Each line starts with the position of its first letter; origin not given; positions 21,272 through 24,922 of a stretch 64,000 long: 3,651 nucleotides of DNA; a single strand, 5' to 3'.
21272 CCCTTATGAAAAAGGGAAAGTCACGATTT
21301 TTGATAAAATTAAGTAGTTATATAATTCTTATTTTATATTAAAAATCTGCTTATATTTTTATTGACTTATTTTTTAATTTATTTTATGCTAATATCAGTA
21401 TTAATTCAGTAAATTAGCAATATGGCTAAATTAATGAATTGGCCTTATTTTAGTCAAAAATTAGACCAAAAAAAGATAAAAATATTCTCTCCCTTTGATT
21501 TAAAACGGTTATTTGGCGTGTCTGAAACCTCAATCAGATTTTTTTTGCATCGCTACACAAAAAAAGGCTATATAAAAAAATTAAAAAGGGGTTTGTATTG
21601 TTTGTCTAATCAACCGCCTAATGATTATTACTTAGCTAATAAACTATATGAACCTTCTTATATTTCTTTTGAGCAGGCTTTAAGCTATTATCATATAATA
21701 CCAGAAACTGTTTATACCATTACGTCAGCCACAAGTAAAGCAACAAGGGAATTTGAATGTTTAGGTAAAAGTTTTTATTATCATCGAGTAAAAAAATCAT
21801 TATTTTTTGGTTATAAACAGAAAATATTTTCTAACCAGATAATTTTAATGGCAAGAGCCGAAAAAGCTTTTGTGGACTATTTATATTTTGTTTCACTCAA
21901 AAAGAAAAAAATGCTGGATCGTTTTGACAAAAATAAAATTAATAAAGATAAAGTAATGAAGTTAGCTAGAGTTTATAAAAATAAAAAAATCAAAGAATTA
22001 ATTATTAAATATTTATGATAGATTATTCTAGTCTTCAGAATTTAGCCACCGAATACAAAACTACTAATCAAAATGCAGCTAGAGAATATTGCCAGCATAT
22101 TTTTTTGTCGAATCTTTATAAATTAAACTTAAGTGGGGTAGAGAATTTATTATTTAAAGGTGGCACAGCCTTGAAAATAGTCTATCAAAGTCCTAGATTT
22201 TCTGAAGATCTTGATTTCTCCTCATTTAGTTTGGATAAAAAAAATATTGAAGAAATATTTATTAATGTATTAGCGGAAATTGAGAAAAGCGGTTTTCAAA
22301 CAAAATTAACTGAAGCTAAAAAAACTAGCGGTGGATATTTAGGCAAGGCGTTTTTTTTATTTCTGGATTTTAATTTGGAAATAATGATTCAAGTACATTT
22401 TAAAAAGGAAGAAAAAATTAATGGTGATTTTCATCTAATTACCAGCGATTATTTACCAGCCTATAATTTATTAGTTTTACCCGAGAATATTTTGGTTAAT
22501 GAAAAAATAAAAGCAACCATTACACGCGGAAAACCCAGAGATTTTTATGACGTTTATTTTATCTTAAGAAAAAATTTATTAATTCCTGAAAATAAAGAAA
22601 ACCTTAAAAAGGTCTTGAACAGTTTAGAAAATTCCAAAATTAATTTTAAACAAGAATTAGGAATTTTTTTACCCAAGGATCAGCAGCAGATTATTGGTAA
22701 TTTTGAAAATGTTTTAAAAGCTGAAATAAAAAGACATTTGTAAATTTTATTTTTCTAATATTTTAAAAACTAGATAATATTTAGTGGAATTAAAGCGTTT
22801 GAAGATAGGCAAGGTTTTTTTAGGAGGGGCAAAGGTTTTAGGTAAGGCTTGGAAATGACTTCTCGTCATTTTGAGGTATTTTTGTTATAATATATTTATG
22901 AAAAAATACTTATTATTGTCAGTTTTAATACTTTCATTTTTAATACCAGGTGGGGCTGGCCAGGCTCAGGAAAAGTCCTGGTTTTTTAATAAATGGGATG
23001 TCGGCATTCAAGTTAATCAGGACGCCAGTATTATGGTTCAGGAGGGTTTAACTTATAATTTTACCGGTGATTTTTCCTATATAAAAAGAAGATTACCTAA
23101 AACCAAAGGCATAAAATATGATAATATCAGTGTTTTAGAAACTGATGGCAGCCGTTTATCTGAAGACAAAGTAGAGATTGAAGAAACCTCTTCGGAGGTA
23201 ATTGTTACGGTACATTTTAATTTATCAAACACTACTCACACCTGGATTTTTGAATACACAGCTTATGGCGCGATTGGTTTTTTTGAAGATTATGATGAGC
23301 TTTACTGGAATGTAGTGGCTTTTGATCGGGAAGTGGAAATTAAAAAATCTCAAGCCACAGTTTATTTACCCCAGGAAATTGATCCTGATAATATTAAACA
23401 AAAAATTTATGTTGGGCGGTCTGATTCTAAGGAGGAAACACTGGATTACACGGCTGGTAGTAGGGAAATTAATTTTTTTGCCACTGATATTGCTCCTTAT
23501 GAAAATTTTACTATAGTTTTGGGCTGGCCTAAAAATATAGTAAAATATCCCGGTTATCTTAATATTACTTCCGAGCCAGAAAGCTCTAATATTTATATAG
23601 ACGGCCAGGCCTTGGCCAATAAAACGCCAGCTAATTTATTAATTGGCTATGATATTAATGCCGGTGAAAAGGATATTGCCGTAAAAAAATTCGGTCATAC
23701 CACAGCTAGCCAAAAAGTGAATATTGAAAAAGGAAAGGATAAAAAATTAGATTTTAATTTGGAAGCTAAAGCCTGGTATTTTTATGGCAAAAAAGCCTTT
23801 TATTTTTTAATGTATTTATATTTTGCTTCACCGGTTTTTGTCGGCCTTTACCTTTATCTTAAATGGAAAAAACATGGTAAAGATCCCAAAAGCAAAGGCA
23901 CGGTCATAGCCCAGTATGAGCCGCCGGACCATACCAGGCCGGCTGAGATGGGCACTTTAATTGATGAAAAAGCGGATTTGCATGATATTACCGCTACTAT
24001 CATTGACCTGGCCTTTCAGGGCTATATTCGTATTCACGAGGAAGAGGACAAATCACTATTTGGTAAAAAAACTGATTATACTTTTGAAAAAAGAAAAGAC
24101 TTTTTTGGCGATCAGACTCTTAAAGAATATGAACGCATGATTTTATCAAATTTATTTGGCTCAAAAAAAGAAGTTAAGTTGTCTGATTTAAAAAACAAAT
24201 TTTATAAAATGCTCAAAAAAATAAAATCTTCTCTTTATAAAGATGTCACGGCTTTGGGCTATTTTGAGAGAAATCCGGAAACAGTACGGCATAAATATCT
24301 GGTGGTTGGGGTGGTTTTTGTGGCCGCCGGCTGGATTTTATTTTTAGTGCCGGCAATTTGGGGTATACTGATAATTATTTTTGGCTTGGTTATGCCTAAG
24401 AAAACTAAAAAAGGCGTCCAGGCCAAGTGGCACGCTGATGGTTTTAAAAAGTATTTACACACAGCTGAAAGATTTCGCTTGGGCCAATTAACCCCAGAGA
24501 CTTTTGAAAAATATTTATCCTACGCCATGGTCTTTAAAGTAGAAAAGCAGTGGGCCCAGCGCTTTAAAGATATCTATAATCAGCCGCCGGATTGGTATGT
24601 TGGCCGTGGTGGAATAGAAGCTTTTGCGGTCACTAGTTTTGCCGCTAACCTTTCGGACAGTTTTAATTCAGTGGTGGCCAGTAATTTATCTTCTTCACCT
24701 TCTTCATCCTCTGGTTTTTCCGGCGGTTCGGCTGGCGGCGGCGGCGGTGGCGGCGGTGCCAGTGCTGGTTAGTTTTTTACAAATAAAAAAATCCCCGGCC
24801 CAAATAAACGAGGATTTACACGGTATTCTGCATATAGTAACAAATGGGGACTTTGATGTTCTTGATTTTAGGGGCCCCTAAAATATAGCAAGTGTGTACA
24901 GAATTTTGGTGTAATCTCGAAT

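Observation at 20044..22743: AT-rich five-gene islet: three uncharacterised small proteins (one with a C-x3-C-x2-C Cys cluster and GGE motif) directly upstream of an AbiEi/AbiEii abortive-infection pair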

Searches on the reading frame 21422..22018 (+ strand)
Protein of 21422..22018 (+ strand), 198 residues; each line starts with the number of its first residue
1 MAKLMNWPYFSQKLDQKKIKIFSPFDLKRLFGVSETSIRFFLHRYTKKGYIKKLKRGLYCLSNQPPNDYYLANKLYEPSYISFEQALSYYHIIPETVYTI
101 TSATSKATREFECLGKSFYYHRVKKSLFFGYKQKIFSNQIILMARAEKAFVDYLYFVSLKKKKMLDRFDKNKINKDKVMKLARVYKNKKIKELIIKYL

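Call 3: search_protein_families(library=pfam, proteins=[window:21422-22018:+], max_evalue=1)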
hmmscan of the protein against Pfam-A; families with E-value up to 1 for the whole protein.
window:21422-22018:+ (198 aa): 2 families
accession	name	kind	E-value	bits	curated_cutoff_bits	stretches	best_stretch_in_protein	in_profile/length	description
PF13338.12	AbiEi_4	-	2e-07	31.4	25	1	14-61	6-48/49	Transcriptional regulator, AbiEi antitoxin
PF07848.18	PaaX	-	0.0025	18.5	24.8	1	29-64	31-69/70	PaaX-like protein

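Call 4: search_protein_families(library=padloc, proteins=[window:21422-22018:+], max_evalue=1)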
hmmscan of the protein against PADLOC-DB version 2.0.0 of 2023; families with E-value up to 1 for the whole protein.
window:21422-22018:+ (198 aa): 25 families
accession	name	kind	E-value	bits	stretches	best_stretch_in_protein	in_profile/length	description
PDLC02241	AbiEi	-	5.9e-43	145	1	21-194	12-191/199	AbiEi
PDLC02272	AbiEi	-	8.1e-42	141.3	1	21-194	12-191/200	AbiEi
PDLC02230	AbiEi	-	6.6e-32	108.8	1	42-188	23-180/192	AbiEi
PDLC02267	AbiEi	-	5.3e-27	92.8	1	12-156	11-154/252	AbiEi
PDLC02240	AbiEi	-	4.1e-22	76.8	1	19-194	15-207/216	AbiEi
PDLC02255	AbiEi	-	2.4e-21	74.1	1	19-196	13-182/186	AbiEi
PDLC02274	AbiEi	-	8.4e-18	62.8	1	20-194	16-207/217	AbiEi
PDLC02269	AbiEi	-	1.6e-14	51.8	1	17-152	8-142/251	AbiEi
PDLC02287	AbiEi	-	5.2e-13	47.1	1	18-152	9-142/253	AbiEi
PDLC02232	AbiEi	-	7.8e-12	43.4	1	12-114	11-120/177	AbiEi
PDLC02225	AbiEi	-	3.7e-10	37.8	1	41-185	34-181/198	AbiEi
PDLC02271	AbiEi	-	5.6e-09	33.6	1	26-156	28-168/263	AbiEi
PDLC02276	AbiEi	-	9e-08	29.9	1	21-154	17-157/270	AbiEi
PDLC02270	AbiEi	-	9.3e-06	22.9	1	20-152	11-158/265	AbiEi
PDLC02265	AbiEi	-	2e-05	22.4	1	40-190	30-189/198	AbiEi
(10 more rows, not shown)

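Call 6: search_protein_families(library=ncbifam, proteins=[window:21422-22018:+], max_evalue=1)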
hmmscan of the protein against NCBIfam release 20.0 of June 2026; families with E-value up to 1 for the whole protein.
window:21422-22018:+ (198 aa): 1 family
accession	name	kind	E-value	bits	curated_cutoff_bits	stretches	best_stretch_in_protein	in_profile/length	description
NF047376.1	TAA_AbiEi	equivalog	9.4e-11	41.7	150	1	12-150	11-158/172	type IV toxin-antitoxin system AbiEi family antitoxin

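Call 7: search_protein_families(library=phrogs, proteins=[window:21422-22018:+], max_evalue=1)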
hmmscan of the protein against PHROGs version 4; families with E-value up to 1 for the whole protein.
window:21422-22018:+ (198 aa): 2 families
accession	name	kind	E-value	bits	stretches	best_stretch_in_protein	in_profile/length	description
phrog_8453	-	unknown function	0.0026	19.1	1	6-74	38-112/118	-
phrog_633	-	transcription regulation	0.0058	18.1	1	25-63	20-58/111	transcriptional regulator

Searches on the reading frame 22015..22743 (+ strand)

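Call 3: search_protein_families(library=pfam, proteins=[window:22015-22743:+], max_evalue=1)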
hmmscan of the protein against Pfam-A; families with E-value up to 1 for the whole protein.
window:22015-22743:+ (242 aa): 3 families
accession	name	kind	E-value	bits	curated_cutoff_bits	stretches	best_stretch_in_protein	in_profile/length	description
PF08843.17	AbiEii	-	9.3e-23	81.8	22.5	1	43-192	13-177/238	Nucleotidyl transferase AbiEii toxin, Type IV TA system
PF14974.11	P_C10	-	0.036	14.6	27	1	73-127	1-55/103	Protein C10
PF07572.17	BCNT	-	0.29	11.7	22.2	0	90-115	33-58/75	Bucentaur or craniofacial development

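Call 4: search_protein_families(library=padloc, proteins=[window:22015-22743:+], max_evalue=1)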
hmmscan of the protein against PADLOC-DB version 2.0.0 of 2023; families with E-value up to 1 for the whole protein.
window:22015-22743:+ (242 aa): 31 families (the best 25 are shown)
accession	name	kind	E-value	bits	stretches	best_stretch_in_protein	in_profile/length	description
PDLC02304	AbiEii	-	7e-26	89.7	1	1-239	1-239/260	AbiEii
PDLC02313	AbiEii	-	2.2e-25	87.6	1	1-186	1-191/254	AbiEii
PDLC02323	AbiEii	-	7.8e-25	85.9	1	1-192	1-192/248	AbiEii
PDLC02293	AbiEii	-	2.9e-20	70.9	1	6-204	5-209/270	AbiEii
PDLC02330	AbiEii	-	1.8e-15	55.3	1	42-239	24-216/219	AbiEii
PDLC02307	AbiEii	-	8.7e-15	53.1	1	42-230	22-192/219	AbiEii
PDLC02288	AbiEii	-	1.2e-13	48.6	1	5-189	15-210/294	AbiEii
PDLC02292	AbiEii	-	1.6e-13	49.1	2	11-116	18-113/283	AbiEii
PDLC02317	AbiEii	-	7.6e-13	46.2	2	1-89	1-88/396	AbiEii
PDLC02296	AbiEii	-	3.1e-12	44.2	1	21-82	24-84/282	AbiEii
PDLC02305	AbiEii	-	5.2e-12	43.6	1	43-200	43-204/306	AbiEii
PDLC02328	AbiEii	-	1.1e-11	43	1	43-186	13-144/203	AbiEii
PDLC02306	AbiEii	-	1.5e-10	39.2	2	18-87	16-83/280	AbiEii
PDLC02321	AbiEii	-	1.6e-10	39.2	2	154-214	184-248/296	AbiEii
PDLC02294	AbiEii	-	3.5e-10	38.1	1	43-193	43-195/260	AbiEii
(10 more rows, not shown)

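Call 6: search_protein_families(library=ncbifam, proteins=[window:22015-22743:+], max_evalue=1)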
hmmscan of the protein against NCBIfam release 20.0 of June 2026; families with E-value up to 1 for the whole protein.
window:22015-22743:+ (242 aa): 0 families

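Call 7: search_protein_families(library=phrogs, proteins=[window:22015-22743:+], max_evalue=1)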
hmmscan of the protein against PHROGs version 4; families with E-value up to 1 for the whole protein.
window:22015-22743:+ (242 aa): 0 families

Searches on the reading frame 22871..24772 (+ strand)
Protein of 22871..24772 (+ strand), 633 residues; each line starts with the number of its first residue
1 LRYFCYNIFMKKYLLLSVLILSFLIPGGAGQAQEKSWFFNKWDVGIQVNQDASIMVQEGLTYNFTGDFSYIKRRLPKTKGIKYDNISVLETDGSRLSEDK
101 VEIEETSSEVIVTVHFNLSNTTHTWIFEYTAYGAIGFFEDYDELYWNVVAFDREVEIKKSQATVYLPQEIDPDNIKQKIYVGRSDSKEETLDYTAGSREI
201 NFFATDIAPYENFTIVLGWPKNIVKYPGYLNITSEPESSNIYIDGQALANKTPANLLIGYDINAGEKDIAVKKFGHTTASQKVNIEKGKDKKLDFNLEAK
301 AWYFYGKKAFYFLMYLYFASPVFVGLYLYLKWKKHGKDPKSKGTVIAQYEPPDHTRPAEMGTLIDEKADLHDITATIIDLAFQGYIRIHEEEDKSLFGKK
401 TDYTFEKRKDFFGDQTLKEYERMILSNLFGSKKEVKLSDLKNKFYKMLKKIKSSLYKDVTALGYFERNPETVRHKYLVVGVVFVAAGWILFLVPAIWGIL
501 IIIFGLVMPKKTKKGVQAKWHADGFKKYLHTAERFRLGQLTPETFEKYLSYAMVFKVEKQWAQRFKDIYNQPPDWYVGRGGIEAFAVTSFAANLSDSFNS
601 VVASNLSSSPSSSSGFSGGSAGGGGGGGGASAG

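Call 3: search_protein_families(library=pfam, proteins=[window:22871-24772:+], max_evalue=1)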
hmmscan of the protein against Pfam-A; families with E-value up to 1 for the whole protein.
window:22871-24772:+ (633 aa): 6 families
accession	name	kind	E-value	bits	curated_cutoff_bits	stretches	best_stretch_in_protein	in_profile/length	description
PF20990.2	DUF2207_C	-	1.8e-36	126.5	33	1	348-565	3-247/247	Predicted membrane protein (DUF2207) C-terminal domain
PF09972.14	DUF2207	-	5.6e-19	69.4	24.4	1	41-218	4-171/172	Predicted membrane protein (DUF2207) N-terminal domain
PF08308.17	PEGA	-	5.4e-09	36.3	20.8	1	230-299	4-69/71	PEGA domain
PF11008.14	DUF2846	-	0.0017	18.8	34.3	1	235-304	20-75/92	Protein of unknown function (DUF2846)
PF11911.13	DUF3429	-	0.042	14.5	39.1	1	472-509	70-107/144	Protein of unknown function (DUF3429)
PF13715.12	CarbopepD_reg_2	-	0.1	13.1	32.2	1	262-300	41-79/88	CarboxypepD_reg-like domain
